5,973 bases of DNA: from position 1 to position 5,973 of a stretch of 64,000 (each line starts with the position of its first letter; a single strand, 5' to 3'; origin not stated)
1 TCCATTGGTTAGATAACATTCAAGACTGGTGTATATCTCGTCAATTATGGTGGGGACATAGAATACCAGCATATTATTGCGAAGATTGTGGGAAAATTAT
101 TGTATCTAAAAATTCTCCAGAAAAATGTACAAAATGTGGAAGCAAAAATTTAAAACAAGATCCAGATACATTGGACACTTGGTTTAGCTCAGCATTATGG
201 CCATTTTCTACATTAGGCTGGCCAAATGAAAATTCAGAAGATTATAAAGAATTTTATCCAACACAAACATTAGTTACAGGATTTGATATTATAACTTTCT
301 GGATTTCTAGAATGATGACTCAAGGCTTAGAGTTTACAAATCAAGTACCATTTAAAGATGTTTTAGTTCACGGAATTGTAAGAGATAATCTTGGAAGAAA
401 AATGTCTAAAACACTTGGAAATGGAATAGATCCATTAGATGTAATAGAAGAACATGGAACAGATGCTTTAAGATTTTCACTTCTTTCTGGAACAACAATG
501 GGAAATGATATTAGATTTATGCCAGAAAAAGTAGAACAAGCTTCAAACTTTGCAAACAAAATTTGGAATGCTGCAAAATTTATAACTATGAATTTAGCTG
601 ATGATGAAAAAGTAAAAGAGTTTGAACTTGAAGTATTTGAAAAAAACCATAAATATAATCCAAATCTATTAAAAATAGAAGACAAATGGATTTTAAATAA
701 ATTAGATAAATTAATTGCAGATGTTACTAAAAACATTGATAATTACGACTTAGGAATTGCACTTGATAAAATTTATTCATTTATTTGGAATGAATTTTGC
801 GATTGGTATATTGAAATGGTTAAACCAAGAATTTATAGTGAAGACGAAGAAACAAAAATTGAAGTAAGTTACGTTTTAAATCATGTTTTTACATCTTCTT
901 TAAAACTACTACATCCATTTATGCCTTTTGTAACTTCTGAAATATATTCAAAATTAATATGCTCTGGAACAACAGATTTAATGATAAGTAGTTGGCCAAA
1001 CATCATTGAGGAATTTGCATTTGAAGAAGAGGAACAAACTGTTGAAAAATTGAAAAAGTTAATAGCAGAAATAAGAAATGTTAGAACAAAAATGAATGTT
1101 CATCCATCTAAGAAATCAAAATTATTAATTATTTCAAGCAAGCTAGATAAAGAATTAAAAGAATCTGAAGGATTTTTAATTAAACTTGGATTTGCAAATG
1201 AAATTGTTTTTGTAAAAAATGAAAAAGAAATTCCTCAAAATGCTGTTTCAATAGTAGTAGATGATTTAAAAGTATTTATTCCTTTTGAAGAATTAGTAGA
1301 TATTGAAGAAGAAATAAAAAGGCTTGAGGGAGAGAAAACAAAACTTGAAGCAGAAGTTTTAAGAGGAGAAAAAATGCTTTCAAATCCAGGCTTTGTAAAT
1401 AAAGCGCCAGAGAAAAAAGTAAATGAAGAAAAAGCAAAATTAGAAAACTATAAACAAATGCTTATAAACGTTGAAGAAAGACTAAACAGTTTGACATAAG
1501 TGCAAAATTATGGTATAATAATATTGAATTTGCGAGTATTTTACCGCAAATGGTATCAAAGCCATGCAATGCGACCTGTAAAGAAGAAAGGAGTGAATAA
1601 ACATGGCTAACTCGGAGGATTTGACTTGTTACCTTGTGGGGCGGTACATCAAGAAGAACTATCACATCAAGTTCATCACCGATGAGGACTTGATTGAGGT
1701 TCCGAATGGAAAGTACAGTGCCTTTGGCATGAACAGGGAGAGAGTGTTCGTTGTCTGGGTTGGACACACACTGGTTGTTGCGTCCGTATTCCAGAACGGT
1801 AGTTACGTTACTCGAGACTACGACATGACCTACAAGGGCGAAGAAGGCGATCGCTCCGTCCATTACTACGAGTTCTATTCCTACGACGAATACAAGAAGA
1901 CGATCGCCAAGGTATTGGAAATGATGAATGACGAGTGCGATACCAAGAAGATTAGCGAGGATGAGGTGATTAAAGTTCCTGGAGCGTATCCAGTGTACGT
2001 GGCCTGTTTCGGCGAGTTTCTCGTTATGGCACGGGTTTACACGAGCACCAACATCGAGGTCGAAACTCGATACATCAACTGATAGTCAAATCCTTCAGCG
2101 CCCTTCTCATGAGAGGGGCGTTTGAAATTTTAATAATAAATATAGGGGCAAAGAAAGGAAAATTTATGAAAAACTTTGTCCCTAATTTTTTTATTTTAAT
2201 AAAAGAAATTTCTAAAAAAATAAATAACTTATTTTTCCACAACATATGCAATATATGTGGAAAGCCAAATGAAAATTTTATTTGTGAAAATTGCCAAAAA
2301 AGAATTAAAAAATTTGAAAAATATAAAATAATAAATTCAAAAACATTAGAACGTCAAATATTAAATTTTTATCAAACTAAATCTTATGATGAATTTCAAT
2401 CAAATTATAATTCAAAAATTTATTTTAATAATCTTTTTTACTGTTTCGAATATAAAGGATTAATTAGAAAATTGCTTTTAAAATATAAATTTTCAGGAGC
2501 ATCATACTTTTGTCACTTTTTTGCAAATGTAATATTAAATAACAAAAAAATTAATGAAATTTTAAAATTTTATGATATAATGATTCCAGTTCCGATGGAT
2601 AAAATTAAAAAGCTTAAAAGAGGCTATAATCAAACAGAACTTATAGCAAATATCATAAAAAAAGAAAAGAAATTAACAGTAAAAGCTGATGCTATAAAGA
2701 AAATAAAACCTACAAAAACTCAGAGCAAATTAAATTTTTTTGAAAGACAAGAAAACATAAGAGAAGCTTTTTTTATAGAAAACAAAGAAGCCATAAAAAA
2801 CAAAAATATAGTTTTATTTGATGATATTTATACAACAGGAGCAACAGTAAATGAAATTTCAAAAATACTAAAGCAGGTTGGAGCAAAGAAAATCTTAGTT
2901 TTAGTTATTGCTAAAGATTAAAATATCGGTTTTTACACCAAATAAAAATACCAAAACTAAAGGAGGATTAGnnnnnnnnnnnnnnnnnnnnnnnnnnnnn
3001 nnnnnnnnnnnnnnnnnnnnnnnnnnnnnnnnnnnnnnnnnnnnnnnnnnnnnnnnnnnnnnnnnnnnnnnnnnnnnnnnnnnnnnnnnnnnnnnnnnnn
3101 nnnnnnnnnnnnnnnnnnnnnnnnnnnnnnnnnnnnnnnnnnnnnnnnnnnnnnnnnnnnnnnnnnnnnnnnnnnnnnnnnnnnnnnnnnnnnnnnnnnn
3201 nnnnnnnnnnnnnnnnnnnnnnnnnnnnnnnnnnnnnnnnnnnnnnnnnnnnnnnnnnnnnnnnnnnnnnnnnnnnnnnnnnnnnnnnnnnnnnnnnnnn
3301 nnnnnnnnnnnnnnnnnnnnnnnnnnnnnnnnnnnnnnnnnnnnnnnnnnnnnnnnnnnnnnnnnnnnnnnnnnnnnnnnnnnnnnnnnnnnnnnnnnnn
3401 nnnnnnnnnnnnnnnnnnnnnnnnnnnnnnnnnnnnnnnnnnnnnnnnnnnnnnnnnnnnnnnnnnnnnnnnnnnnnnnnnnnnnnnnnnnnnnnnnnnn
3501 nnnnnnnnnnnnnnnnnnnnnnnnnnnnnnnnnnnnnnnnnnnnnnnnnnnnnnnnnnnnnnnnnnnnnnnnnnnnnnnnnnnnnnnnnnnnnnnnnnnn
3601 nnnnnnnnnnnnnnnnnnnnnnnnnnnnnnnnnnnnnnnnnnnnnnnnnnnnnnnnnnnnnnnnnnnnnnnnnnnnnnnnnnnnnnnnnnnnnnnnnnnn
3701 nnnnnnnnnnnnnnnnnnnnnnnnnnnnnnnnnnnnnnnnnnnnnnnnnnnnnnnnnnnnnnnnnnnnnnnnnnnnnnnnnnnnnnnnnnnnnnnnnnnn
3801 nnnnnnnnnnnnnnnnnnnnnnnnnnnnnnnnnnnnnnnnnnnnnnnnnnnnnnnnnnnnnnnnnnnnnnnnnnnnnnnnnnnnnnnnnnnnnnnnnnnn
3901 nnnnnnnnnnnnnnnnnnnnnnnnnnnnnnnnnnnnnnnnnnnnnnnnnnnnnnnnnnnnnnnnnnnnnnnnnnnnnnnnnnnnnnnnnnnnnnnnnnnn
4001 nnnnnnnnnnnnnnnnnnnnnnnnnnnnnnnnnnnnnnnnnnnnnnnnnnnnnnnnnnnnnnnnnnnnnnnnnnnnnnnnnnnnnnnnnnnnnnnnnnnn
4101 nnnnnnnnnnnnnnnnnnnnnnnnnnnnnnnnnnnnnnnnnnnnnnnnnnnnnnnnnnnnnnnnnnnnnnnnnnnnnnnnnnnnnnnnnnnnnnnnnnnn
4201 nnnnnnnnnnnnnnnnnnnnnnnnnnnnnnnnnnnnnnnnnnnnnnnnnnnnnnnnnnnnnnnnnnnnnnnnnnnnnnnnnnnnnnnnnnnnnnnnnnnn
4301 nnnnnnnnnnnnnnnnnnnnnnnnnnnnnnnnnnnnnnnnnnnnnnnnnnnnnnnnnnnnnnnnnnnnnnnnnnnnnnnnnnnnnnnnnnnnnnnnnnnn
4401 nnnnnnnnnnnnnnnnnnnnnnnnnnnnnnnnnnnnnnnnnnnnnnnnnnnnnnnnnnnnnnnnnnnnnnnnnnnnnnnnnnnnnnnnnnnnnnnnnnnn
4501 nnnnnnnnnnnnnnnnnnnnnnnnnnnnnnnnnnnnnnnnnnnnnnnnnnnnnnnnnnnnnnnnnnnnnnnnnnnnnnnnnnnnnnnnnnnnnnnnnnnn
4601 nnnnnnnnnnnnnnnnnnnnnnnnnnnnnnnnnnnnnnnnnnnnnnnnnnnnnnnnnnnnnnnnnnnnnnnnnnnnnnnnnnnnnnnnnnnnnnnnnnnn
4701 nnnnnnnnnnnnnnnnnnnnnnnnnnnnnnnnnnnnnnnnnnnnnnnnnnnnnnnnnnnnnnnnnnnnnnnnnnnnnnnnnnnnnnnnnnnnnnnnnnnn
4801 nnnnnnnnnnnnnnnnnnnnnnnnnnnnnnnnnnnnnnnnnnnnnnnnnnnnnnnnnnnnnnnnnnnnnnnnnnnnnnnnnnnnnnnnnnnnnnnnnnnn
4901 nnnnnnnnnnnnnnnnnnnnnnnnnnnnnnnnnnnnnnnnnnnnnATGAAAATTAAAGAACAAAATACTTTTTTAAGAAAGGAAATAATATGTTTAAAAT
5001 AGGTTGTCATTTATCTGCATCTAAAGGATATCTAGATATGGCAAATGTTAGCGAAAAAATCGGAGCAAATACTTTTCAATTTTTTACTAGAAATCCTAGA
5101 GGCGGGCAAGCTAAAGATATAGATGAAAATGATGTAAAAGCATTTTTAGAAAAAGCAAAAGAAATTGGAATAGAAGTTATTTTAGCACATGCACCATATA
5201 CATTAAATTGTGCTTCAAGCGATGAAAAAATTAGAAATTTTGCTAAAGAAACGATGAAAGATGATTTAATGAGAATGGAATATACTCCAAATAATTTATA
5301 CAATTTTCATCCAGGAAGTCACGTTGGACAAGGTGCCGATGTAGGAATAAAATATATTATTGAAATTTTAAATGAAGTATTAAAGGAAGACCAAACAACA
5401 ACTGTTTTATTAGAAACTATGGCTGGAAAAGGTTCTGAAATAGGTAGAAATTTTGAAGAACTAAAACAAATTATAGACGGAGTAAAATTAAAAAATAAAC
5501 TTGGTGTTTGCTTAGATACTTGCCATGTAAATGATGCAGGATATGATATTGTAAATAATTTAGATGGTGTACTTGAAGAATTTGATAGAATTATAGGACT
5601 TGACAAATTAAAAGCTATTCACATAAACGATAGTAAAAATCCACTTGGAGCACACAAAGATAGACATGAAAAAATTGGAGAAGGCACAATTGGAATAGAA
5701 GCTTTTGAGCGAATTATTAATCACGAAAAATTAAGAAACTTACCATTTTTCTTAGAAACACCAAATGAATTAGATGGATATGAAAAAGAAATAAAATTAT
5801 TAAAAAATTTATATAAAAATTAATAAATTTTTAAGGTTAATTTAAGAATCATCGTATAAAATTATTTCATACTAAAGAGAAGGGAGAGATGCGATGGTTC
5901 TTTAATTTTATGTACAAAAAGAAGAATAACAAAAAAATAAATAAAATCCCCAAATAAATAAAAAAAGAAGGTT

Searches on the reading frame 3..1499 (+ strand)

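Call 39: search_protein_families(library=pfam, proteins=[window:3-1499:+], max_evalue=0.00001)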
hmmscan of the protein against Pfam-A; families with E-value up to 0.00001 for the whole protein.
window:3-1499:+ (498 aa): 4 families
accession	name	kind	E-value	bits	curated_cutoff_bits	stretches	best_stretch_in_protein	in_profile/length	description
PF00133.28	tRNA-synt_1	-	1.4e-63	215.6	22.7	1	1-172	223-413/414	tRNA synthetases class I (I, L, M and V)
PF08264.19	Anticodon_1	-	2.2e-42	144.9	25.1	1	227-374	1-146/148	Anticodon-binding domain of tRNA ligase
PF10458.14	Val_tRNA-synt_C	-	4.6e-14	52.9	25.9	1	433-497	1-65/66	Valyl tRNA synthetase tRNA binding arm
PF09334.17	tRNA-synt_1g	-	3.9e-11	42.8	20.1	1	2-188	217-384/391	tRNA synthetases class I (M)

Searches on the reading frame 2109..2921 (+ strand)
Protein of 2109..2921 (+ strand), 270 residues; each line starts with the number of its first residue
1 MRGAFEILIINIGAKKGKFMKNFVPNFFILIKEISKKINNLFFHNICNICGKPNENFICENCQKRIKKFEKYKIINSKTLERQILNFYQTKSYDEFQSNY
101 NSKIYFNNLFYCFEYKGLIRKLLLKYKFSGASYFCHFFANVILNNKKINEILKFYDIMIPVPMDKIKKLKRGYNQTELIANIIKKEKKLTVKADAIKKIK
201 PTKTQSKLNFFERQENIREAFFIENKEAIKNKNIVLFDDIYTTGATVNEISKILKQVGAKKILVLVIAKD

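Call 39: search_protein_families(library=pfam, proteins=[window:2109-2921:+], max_evalue=0.00001)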
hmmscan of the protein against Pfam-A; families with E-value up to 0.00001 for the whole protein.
window:2109-2921:+ (270 aa): 1 family
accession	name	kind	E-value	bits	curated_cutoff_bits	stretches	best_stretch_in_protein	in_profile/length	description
PF00156.33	Pribosyltran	-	3.4e-07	30.1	26.3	1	192-267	57-123/158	Phosphoribosyl transferase domain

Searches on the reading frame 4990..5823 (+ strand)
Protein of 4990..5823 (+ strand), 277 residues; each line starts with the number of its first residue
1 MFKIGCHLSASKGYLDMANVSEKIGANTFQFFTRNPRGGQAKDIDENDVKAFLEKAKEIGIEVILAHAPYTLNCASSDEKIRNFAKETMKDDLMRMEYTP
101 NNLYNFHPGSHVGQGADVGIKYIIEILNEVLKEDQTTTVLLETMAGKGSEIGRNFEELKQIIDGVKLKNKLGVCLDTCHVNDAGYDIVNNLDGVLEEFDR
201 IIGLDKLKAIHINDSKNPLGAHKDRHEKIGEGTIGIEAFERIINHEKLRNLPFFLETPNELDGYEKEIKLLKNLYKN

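Call 39: search_protein_families(library=pfam, proteins=[window:4990-5823:+], max_evalue=0.00001)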
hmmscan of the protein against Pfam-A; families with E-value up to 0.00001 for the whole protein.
window:4990-5823:+ (277 aa): 1 family
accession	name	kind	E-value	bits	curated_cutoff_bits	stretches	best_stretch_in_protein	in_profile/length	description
PF01261.30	AP_endonuc_2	-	1.8e-58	198.6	31.1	1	22-273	5-248/249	Xylose isomerase-like TIM barrel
